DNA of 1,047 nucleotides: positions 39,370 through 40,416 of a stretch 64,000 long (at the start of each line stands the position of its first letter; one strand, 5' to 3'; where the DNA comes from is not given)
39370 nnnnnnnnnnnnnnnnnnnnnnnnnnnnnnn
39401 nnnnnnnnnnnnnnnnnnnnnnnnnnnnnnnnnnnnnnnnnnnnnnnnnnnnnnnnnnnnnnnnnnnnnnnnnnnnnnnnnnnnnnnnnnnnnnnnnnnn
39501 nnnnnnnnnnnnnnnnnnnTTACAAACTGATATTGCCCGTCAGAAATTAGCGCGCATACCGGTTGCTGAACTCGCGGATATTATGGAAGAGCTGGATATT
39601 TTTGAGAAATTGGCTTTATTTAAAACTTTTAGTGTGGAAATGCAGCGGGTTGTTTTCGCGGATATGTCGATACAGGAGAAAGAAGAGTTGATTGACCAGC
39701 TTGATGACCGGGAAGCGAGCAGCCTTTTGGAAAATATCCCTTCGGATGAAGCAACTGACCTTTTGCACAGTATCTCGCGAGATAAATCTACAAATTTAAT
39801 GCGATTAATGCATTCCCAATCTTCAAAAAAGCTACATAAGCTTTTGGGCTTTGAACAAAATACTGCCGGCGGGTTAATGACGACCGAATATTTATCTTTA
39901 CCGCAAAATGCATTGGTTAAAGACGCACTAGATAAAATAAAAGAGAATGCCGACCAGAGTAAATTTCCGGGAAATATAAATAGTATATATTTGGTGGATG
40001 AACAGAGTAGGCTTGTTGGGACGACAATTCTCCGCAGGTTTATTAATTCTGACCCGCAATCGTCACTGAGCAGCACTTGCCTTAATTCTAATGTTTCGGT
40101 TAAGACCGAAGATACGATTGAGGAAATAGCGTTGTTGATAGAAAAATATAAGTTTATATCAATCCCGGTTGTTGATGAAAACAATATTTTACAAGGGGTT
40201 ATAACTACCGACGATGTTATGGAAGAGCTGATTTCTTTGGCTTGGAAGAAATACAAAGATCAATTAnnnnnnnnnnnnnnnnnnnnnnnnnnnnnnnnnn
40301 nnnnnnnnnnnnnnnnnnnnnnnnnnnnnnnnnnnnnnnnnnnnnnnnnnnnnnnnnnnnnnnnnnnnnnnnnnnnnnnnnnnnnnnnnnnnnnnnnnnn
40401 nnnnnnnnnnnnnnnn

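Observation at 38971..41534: Split Mg2+ sensor (PRC-MgtE_N-CBS, no pore) encoded directly upstream of an NRAMP with NRMT-type magnesium-site substitutions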

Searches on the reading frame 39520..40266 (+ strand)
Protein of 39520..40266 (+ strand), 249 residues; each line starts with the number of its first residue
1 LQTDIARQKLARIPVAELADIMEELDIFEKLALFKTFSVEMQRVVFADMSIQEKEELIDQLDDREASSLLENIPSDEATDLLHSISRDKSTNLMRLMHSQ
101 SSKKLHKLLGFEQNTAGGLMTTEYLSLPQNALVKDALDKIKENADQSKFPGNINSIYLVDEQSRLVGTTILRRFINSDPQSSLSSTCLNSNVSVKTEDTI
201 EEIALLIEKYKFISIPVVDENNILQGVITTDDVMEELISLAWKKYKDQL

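Call 35: search_solved_structures(query=window:39520-40266:+, show_alignments=4, max_evalue=1e-10)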
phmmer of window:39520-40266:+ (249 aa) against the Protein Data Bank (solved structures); distinct sequences matched with E-value up to 1e-10: 5.
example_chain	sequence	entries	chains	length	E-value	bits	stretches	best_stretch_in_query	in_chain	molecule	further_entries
8gpv_A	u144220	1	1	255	1.6e-29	106.8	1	7-235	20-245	Magnesium transporter MgtE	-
2oux_A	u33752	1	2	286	3.1e-25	92.8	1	15-238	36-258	Magnesium transporter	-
2yvy_A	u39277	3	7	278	1.9e-23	87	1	7-238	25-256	Mg2+ transporter MgtE | Magnesium transporter MgtE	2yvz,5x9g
2yvx_A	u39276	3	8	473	8.5e-23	84.8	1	8-238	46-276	Mg2+ transporter MgtE | Magnesium transporter MgtE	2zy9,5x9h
8gps_A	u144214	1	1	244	6.2e-20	75.5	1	16-237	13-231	MgtE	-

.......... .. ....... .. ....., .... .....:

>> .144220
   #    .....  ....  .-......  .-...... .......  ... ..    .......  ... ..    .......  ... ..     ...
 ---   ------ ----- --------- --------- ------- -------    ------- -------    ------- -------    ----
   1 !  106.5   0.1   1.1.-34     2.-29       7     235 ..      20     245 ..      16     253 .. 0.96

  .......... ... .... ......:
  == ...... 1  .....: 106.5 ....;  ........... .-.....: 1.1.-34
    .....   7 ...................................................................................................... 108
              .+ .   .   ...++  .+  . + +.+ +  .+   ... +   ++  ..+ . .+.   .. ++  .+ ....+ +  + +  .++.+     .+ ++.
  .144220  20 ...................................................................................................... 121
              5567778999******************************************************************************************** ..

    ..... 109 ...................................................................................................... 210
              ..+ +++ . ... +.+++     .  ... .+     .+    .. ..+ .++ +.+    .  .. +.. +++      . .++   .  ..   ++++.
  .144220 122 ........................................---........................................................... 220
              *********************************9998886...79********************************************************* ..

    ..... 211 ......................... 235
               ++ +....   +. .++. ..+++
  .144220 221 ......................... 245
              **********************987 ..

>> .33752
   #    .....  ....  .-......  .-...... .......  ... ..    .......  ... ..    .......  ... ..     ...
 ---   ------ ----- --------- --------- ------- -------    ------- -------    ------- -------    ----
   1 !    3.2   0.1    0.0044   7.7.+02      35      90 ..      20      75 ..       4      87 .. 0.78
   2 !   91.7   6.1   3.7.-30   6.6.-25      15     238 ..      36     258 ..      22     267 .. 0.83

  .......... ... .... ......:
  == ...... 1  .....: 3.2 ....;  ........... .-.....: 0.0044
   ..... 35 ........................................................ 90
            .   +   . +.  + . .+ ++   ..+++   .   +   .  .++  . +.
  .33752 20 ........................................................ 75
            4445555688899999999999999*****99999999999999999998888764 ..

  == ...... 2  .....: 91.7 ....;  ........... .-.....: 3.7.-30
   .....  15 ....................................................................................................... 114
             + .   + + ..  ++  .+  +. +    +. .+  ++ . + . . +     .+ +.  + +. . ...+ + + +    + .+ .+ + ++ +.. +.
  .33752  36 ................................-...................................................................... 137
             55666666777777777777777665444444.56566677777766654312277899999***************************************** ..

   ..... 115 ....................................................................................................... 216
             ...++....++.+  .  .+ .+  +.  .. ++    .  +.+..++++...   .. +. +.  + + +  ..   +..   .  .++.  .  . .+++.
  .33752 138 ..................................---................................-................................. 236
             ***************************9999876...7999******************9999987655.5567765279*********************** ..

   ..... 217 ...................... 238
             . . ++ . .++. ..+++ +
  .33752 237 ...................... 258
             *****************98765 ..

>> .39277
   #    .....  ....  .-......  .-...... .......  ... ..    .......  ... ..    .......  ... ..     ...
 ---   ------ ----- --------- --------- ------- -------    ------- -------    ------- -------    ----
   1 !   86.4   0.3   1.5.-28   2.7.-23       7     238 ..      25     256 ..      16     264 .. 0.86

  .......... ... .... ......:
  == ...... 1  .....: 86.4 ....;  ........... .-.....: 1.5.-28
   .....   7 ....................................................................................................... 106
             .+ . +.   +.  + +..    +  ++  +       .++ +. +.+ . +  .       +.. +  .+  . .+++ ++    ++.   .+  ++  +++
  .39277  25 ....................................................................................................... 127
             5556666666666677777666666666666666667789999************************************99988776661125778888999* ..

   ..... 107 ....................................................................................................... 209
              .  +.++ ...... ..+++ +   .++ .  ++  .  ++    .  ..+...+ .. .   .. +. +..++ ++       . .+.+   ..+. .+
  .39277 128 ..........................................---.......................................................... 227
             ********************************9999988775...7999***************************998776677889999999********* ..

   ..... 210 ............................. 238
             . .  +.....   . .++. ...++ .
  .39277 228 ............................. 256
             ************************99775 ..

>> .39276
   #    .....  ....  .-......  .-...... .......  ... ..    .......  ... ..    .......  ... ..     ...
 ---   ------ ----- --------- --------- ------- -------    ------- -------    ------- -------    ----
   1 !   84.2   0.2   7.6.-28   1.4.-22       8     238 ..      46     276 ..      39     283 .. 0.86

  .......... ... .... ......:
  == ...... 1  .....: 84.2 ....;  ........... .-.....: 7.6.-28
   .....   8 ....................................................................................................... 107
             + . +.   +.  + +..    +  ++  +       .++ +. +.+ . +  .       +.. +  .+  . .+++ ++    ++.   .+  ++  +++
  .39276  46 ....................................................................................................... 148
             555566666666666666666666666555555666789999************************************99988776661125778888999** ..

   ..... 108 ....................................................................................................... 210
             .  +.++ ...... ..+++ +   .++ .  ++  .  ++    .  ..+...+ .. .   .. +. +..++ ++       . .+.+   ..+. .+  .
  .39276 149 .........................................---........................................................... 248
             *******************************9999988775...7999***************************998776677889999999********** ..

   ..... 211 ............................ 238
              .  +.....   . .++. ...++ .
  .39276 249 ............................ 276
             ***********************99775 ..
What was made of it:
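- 39529..39858 (+): MgtE_N helical domain (residues ~187-296), holding D259 and D263, which align with TtMgtE D91 (site Mg4) and D95 (site Mg6). Alignment to PDB 2yvy/2yvx (call 35).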

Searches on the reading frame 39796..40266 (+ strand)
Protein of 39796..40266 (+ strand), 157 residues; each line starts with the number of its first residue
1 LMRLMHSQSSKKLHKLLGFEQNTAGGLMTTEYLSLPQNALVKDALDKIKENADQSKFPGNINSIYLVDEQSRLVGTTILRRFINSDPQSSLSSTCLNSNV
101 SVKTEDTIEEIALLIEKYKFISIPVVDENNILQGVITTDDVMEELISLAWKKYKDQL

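Call 26: search_protein_families(library=pfam, proteins=[window:39796-40266:+], max_evalue=10)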
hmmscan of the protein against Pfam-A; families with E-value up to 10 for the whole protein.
seq(157 aa): 2 families
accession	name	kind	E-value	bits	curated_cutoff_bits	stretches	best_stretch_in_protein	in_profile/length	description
PF00571.33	CBS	-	3.3e-16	59.8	24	2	100-146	10-56/57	CBS domain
PF03912.19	Psb28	-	0.087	13.5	25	1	53-118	39-98/106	Psb28 protein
